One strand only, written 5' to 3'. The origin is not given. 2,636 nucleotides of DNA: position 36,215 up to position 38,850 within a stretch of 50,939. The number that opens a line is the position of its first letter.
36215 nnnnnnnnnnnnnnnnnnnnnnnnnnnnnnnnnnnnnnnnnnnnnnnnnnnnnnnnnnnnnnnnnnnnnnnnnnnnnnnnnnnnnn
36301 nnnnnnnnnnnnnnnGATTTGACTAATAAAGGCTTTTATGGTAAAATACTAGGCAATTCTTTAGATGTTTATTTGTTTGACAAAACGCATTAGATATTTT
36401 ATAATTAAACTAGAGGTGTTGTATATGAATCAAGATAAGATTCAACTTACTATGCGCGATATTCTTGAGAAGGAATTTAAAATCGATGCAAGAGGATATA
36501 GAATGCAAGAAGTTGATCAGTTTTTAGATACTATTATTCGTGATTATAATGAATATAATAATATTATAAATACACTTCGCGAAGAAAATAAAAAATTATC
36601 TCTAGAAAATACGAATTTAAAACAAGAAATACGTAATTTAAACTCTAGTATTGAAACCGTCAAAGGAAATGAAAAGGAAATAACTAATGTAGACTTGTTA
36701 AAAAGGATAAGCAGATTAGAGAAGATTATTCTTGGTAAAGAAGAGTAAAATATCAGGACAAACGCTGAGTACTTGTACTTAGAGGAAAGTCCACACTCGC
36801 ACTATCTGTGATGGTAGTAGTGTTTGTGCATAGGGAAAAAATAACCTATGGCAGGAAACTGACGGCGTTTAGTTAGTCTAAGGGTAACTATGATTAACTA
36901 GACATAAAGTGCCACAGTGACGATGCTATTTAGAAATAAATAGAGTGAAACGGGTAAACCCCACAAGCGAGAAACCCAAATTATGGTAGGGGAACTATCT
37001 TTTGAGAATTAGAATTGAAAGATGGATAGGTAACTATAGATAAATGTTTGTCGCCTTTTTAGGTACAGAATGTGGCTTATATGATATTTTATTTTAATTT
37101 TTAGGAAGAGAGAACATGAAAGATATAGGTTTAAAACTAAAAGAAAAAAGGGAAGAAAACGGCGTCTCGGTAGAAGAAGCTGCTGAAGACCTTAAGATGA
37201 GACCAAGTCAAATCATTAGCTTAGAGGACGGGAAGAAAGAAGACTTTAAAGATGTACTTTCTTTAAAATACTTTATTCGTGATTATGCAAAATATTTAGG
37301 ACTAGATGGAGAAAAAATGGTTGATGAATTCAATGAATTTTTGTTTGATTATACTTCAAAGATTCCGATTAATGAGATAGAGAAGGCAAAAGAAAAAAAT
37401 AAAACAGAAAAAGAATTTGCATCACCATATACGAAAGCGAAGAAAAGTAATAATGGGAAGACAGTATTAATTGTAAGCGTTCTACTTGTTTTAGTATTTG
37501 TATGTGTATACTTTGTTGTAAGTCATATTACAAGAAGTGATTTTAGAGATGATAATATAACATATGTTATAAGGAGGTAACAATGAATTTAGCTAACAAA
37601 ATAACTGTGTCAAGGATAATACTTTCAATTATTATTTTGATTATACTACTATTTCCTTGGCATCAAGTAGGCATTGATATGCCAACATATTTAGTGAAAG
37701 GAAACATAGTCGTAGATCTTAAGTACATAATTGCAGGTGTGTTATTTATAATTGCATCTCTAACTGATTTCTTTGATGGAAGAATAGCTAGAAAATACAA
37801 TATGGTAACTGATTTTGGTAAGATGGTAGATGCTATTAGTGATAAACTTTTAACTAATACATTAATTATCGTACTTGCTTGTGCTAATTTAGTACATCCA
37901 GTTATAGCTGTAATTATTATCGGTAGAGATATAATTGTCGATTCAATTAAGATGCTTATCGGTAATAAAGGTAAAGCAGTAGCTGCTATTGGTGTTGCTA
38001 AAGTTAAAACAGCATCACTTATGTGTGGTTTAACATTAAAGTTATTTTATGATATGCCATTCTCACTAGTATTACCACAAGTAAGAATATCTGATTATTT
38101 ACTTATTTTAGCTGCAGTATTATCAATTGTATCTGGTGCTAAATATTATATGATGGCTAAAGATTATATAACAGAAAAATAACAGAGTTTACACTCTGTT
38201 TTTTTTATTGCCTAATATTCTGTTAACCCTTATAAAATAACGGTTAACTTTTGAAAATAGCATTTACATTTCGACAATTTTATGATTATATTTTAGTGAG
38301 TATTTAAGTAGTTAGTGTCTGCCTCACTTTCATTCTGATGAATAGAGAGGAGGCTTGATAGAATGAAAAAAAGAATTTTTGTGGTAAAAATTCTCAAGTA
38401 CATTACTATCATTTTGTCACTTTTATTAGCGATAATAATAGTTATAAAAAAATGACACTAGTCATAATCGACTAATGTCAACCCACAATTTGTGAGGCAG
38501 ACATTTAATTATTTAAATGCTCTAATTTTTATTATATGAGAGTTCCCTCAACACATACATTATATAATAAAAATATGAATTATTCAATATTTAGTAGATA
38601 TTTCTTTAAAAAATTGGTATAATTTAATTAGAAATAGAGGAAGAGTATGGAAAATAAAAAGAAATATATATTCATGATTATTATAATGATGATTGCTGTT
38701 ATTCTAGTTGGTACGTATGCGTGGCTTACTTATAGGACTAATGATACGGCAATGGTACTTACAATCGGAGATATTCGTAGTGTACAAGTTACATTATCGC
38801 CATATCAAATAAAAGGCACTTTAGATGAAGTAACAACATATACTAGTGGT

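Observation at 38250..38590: Candidate type I toxin-antitoxin module hidden in the empty pgsA-downstream gap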

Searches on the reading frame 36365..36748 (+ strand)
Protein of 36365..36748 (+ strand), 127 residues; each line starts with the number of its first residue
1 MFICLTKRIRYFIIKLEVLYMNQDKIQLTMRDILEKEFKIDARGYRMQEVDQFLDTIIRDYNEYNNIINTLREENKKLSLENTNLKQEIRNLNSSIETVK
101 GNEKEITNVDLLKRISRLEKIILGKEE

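Call 23: search_protein_families(library=pfam, proteins=[window:36365-36748:+], max_evalue=0.001)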
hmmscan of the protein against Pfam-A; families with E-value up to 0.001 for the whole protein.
window:36365-36748:+ (127 aa): 2 families
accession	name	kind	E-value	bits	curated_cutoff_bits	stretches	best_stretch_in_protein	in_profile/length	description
PF05103.18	DivIVA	-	1.2e-11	45.1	28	1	28-78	1-51/131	DivIVA protein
PF04977.20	DivIC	-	0.00017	21.8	28.9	1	58-97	16-55/80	Septum formation initiator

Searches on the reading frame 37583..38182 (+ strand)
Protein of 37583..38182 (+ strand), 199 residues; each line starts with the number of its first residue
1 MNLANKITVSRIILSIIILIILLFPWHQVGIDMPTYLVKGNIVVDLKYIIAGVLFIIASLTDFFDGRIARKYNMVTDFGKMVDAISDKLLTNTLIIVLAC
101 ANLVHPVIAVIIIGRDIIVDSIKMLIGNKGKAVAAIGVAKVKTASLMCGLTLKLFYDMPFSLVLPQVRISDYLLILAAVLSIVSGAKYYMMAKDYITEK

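Call 15: find_encoding_contigs(protein=window:37583-38182:+, flank=3000, max_places=10)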
Protein window:37583-38182:+ (199 aa): 8 contigs read that carry it; 6 places shown.
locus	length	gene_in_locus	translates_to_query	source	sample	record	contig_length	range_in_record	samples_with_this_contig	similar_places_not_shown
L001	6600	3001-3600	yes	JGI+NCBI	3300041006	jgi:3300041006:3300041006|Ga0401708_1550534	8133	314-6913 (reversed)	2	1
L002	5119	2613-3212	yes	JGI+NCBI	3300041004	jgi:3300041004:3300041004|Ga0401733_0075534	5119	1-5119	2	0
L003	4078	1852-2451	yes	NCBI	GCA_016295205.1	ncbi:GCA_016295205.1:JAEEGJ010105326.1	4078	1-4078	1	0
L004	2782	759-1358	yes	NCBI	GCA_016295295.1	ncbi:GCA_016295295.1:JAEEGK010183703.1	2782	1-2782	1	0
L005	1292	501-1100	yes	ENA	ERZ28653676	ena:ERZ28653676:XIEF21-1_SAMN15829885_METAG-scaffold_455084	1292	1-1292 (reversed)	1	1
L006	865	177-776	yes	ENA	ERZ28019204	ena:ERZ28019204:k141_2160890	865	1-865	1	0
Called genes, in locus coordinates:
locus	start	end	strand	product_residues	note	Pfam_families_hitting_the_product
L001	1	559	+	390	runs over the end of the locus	-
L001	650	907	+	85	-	PF01381:HTH_3, PF12844:HTH_19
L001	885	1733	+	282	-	PF04383:KilA-N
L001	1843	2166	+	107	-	PF05103:DivIVA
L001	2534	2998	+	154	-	PF12844:HTH_19 (weak), PF13413:HTH_25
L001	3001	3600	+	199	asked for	PF01066:CDP-OH_P_transf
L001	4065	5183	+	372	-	-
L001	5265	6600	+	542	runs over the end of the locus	PF16403:Bact_surface_Ig-like, PF01520:Amidase_3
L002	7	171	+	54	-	-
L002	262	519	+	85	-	PF01381:HTH_3, PF12844:HTH_19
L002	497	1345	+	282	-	PF04383:KilA-N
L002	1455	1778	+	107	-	PF05103:DivIVA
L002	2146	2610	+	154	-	PF12844:HTH_19 (weak), PF13413:HTH_25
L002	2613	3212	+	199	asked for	PF01066:CDP-OH_P_transf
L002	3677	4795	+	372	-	-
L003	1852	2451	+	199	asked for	PF01066:CDP-OH_P_transf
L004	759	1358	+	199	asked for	PF01066:CDP-OH_P_transf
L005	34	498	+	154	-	PF12844:HTH_19 (weak), PF13413:HTH_25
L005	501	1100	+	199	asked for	PF01066:CDP-OH_P_transf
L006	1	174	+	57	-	?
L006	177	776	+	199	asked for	PF01066:CDP-OH_P_transf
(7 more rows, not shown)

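Call 44: find_homologous_proteins(query=window:37583-38179:+, max_evalue=1e-40)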
Query window:37583-38179:+ (199 aa): 4960 proteins with E <= 1e-40 among 7512 candidates; the best 120 are listed.
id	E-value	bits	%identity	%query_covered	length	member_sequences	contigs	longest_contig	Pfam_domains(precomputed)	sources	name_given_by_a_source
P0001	4.4e-116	403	100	100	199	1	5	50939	PF01066.27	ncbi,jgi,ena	jgi:CDP-diacylglycerol--glycerol-3-phosphate 3-phosphatidyltransferase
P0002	7.6e-101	354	84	100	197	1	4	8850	PF01066.27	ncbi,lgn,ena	-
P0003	1.2e-100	353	84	100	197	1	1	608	PF01066.27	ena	-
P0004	1.8e-100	353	83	100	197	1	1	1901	PF01066.27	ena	-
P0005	2.2e-100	352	70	100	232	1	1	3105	PF01066.27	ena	-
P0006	3.1e-100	352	83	100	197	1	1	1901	PF01066.27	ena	-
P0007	3.2e-99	348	84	100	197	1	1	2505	PF01066.27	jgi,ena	-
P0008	5.6e-99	348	85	100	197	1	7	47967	PF01066.27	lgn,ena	-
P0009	1.3e-98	346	82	100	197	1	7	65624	PF01066.27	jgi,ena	-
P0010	2.0e-98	346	82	100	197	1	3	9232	PF01066.27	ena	-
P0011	2.7e-98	346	82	100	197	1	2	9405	PF01066.27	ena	-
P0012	3.7e-98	345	82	100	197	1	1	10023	PF01066.27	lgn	-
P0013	3.8e-98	345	83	100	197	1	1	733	PF01066.27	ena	-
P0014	3.9e-98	345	81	100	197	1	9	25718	PF01066.27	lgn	-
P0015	4.3e-98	345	82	100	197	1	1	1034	PF01066.27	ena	-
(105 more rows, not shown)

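Call 45: find_encoding_contigs(protein=P0002, flank=10000, max_places=4)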
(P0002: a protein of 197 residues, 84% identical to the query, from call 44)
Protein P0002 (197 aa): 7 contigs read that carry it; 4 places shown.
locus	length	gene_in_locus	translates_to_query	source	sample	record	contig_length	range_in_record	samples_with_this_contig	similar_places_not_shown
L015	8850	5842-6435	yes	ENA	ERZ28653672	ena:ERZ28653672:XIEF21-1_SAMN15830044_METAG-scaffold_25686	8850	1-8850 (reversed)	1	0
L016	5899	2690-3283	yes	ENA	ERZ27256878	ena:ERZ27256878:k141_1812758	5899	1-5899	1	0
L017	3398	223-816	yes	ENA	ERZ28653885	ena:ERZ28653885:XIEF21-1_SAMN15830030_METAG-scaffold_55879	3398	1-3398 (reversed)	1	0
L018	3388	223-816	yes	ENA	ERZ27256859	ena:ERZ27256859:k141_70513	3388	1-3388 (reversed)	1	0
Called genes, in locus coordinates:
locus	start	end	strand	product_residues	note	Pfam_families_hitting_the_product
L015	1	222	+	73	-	?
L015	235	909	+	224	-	PF01746:tRNA_m1G_MT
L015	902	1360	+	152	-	-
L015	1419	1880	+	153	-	-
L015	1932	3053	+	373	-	PF00155:Aminotran_1_2, PF00266:Aminotran_5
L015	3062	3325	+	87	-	PF00085:Thioredoxin (weak), PF14595:Thioredoxin_9 (weak)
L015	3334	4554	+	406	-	-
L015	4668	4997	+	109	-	PF05103:DivIVA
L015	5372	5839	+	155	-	PF12844:HTH_19, PF13560:HTH_31 (weak), PF01381:HTH_3 (weak), PF13413:HTH_25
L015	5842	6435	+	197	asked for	PF01066:CDP-OH_P_transf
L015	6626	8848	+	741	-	?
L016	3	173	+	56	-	?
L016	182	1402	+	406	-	-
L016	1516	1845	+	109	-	PF05103:DivIVA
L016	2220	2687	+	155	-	PF12844:HTH_19, PF13560:HTH_31 (weak), PF01381:HTH_3 (weak), PF13413:HTH_25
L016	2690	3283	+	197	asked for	PF01066:CDP-OH_P_transf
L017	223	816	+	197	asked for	PF01066:CDP-OH_P_transf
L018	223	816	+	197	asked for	PF01066:CDP-OH_P_transf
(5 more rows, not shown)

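Call 46: find_encoding_contigs(protein=P0008, flank=10000, max_places=4)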
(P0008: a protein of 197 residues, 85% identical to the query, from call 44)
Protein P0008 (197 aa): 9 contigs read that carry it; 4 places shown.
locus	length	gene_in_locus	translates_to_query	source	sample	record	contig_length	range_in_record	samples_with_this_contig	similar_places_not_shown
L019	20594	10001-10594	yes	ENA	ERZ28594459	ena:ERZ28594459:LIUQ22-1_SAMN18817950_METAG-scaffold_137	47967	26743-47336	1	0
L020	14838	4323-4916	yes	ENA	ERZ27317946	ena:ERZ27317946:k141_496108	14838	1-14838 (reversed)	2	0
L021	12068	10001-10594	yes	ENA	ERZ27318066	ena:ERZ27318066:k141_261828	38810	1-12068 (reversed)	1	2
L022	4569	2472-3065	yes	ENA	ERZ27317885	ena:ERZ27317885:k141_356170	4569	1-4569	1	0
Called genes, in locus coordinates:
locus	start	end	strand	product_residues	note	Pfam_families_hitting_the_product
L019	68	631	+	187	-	PF04011:LemA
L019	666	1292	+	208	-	PF01863:YgjP-like, PF10263:SprT-like (weak)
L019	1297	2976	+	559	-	PF09972:DUF2207, PF20990:DUF2207_C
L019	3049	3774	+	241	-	PF22435:MRM3-like_sub_bind, PF00588:SpoU_methylase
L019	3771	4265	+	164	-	PF01782:RimM, PF24986:PRC_RimM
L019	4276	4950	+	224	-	PF01746:tRNA_m1G_MT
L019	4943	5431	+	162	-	-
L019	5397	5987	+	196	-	-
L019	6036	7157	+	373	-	PF00266:Aminotran_5, PF00155:Aminotran_1_2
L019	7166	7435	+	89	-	PF00085:Thioredoxin (weak)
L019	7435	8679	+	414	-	-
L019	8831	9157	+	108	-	PF05103:DivIVA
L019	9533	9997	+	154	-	PF12844:HTH_19, PF13560:HTH_31 (weak), PF01381:HTH_3 (weak), PF13413:HTH_25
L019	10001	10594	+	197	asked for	PF01066:CDP-OH_P_transf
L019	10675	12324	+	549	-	PF16403:Bact_surface_Ig-like, PF01520:Amidase_3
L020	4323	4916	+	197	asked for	PF01066:CDP-OH_P_transf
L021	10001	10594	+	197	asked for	PF01066:CDP-OH_P_transf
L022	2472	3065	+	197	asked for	PF01066:CDP-OH_P_transf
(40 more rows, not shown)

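Call 47: find_encoding_contigs(protein=P0009, flank=10000, max_places=4)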
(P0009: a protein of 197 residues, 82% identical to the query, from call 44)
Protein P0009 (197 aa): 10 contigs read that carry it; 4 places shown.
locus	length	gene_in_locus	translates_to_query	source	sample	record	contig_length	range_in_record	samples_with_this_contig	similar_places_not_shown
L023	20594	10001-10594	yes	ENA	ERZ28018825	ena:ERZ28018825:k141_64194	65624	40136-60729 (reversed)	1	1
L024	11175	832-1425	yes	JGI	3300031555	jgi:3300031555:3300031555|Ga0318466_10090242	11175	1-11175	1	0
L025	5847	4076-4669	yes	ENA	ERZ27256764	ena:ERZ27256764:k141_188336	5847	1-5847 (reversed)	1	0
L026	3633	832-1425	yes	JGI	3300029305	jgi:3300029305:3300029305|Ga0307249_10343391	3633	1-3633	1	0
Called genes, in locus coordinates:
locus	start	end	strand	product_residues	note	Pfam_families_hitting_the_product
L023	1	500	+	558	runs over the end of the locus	PF09972:DUF2207, PF20990:DUF2207_C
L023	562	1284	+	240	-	PF22435:MRM3-like_sub_bind, PF00588:SpoU_methylase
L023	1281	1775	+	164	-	PF01782:RimM, PF05239:PRC (faint), PF24986:PRC_RimM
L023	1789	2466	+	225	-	PF01746:tRNA_m1G_MT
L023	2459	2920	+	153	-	-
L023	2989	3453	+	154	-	-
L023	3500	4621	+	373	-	PF00266:Aminotran_5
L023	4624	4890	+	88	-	PF00085:Thioredoxin, PF13098:Thioredoxin_2 (faint)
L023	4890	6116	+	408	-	-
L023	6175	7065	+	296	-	-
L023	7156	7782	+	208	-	PF13338:AbiEi_4 (weak)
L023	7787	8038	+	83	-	PF08843:AbiEii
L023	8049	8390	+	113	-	PF08843:AbiEii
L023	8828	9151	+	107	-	PF05103:DivIVA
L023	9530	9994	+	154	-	PF12844:HTH_19, PF13560:HTH_31 (weak), PF01381:HTH_3 (weak), PF13413:HTH_25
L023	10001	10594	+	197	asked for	PF01066:CDP-OH_P_transf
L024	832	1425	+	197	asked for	PF01066:CDP-OH_P_transf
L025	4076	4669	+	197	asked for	PF01066:CDP-OH_P_transf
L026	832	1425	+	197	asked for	PF01066:CDP-OH_P_transf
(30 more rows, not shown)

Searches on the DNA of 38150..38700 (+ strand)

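Call 7: search_rna_families(source=window, start=38150, end=38700, threshold=evalue, max_evalue=10, show_alignments=3)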
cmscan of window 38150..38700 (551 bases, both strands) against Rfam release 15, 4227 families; matches with E-value up to 10: 13.
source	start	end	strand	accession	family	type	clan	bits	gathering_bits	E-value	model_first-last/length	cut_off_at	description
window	38159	38232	-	RF03718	mir-2804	Gene; miRNA;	-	26.7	86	0.0051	1-78/78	no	mir-2804 microRNA precursor family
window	38382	38499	-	RF02194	HPnc0260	Gene; antisense;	-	25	59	3.3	1-156/156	no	Bacterial antisense RNA HPnc0260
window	38266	38363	+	RF04177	BTnc201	Gene; sRNA;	-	20.2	105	0.46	1-99/99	no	Bacteroides sRNA BTnc201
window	38561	38611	+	RF00951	mir-1302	Gene; miRNA;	-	19.8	62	2.3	1-52/52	no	mir-1302 microRNA precursor family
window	38182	38224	-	RF02418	Spd-sr07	Gene; sRNA;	-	18.9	55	2.6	1-63/63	no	Streptococcus sRNA Spd-sr07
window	38416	38520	-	RF00235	Plasmid_RNAIII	Gene;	-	18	60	2.6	1-131/131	no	Plasmid RNAIII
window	38170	38265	-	RF02432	SpF25_sRNA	Gene; sRNA;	-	17.6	48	3.4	1-102/102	no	Streptococcus sRNA SpF25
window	38172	38245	-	RF02059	STnc50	Gene; sRNA;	-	15.7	55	9.4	1-84/84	no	Salmonella enterica sRNA STnc40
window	38447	38555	-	RF02618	SSRC34_2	Gene; sRNA;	-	15.6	48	8.3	1-125/125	no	Streptococcus sRNA 34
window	38276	38368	+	RF02298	TtnuCD22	Gene; snRNA; snoRNA; CD-box;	-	14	85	8.2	1-77/77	no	Tetrahymena snoRNA TtnuCD22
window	38401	38506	+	RF01627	ceN36-1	Gene; snRNA; snoRNA; HACA-box;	-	13.9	48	9.4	1-130/130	no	Nematode snoRNA ceN36-1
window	38491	38536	+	RF02350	psRNA6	Gene; sRNA;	-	9.7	60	2.9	1-333/333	no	Nitrosomonas sRNA psRNA6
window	38413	38468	+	RF02350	psRNA6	Gene; sRNA;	-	8.9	60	5.1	1-333/333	no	Nitrosomonas sRNA psRNA6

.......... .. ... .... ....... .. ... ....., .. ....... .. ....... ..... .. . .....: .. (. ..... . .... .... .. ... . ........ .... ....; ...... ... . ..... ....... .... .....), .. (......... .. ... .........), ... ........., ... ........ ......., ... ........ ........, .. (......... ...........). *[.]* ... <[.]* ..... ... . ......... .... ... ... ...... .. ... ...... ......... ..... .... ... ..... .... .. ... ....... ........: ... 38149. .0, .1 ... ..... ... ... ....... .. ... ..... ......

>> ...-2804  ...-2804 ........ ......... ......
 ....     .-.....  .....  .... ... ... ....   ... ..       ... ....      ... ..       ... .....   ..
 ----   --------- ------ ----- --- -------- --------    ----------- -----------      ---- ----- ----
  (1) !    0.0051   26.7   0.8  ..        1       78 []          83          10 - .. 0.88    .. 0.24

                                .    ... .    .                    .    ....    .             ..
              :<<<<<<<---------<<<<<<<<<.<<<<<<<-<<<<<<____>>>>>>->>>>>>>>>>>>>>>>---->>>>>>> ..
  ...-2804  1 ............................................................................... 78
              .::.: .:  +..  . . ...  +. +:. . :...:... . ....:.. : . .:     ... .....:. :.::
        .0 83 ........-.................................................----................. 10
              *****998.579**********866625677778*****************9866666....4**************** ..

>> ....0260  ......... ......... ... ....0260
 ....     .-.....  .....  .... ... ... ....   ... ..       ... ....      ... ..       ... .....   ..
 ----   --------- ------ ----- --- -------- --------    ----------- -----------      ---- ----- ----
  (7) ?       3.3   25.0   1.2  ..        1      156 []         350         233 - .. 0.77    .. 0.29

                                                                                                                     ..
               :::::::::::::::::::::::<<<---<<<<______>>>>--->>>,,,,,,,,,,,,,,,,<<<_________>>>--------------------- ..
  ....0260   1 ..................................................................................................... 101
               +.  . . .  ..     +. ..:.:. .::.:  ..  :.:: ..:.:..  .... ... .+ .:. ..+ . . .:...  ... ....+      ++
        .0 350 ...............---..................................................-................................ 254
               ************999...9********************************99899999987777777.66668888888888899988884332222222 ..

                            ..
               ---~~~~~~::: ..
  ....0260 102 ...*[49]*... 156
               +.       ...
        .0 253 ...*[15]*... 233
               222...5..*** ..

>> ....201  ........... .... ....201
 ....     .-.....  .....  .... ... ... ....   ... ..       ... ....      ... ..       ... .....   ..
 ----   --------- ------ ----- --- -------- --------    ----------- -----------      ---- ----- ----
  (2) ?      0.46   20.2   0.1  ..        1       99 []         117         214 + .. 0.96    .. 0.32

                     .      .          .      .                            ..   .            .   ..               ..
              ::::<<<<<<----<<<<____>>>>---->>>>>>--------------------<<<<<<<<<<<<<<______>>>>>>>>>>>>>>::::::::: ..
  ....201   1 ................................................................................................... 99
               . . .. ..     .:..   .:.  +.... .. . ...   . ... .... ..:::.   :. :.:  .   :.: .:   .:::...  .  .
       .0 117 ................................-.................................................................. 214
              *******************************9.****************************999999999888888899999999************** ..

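Call 24: search_dna_similar(query=window:38200-38600:+, collection=plasmids, mode=distant, max_evalue=0.01)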
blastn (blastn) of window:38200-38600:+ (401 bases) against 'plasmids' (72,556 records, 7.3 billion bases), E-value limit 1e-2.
No match.

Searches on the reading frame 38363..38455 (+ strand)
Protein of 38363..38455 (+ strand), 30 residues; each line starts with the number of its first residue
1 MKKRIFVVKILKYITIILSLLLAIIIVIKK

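Call 8: search_protein_families(library=pfam, proteins=[window:38363-38452:+], max_evalue=10)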
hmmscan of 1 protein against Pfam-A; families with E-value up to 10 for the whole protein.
seq(30 aa): 0 families

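Call 9: search_protein_families(library=ncbifam, proteins=[window:38363-38452:+], max_evalue=10)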
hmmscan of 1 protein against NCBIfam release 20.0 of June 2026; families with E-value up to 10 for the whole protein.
seq(30 aa): 1 family
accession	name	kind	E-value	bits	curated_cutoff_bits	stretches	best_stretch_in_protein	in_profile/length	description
NF033846.1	Rumino_NPXTG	domain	0.22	11.9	23.5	1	14-30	12-28/30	NPXTG-anchored protein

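Call 20: search_dna_similar(query=window:38363-38452:+, collection=phages, mode=protein, max_evalue=10)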
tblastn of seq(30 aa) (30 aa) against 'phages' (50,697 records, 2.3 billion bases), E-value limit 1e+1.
No match.

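Call 28: search_protein_representatives(protein=window:38363-38452:+)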
Query: 30 residues. Proteins with E-value up to 0.001 (for the whole library): 0; up to 1e-10: 0; up to 1e-30: 0. The best 0 are listed.

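Call 42: find_encoding_contigs(protein=window:38363-38455:+, flank=3000, max_places=10)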
Protein window:38363-38455:+ (30 aa): no gene with exactly this product is on record in the collection.

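Call 43: list_cluster_members(proteins=[window:38363-38452:+, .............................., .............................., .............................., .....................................])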
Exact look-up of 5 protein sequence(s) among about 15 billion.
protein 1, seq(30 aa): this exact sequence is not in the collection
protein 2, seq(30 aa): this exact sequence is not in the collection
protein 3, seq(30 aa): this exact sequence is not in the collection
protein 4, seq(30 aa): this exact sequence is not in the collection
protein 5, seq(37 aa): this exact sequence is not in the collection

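Call 52: search_protein_families(library=pfam, alignment_id=A4, max_evalue=10)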
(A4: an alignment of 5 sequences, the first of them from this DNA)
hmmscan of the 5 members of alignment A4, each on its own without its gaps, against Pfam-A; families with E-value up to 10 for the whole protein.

A. member 1, seq(30 aa): 0 families

B. families by the number of members that match (of 5 scanned): 4 families
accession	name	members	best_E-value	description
PF06796.16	NapE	1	0.005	Periplasmic nitrate reductase protein NapE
PF19382.4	DUF5957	1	0.016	Family of unknown function (DUF5957)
PF13239.11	2TM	1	0.078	2TM domain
PF07127.16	Nodulin_late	1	0.68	Late nodulin domain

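Call 53: search_protein_families(library=ncbifam, alignment_id=A4, max_evalue=10)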
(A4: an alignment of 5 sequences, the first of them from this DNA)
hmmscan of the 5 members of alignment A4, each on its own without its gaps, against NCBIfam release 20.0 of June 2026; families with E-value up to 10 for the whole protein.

A. member 1, seq(30 aa): 1 family
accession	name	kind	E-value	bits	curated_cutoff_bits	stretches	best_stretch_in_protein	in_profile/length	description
NF033846.1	Rumino_NPXTG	domain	0.22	11.9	23.5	1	14-30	12-28/30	NPXTG-anchored protein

B. families by the number of members that match (of 5 scanned): 3 families
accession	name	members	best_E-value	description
NF033846.1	Rumino_NPXTG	2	0.22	NPXTG-anchored protein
TIGR02972.1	TMAO_torE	1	0.0069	trimethylamine N-oxide reductase system protein TorE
NF038277.1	accessory_MacP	1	9.4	cell wall synthase accessory phosphoprotein MacP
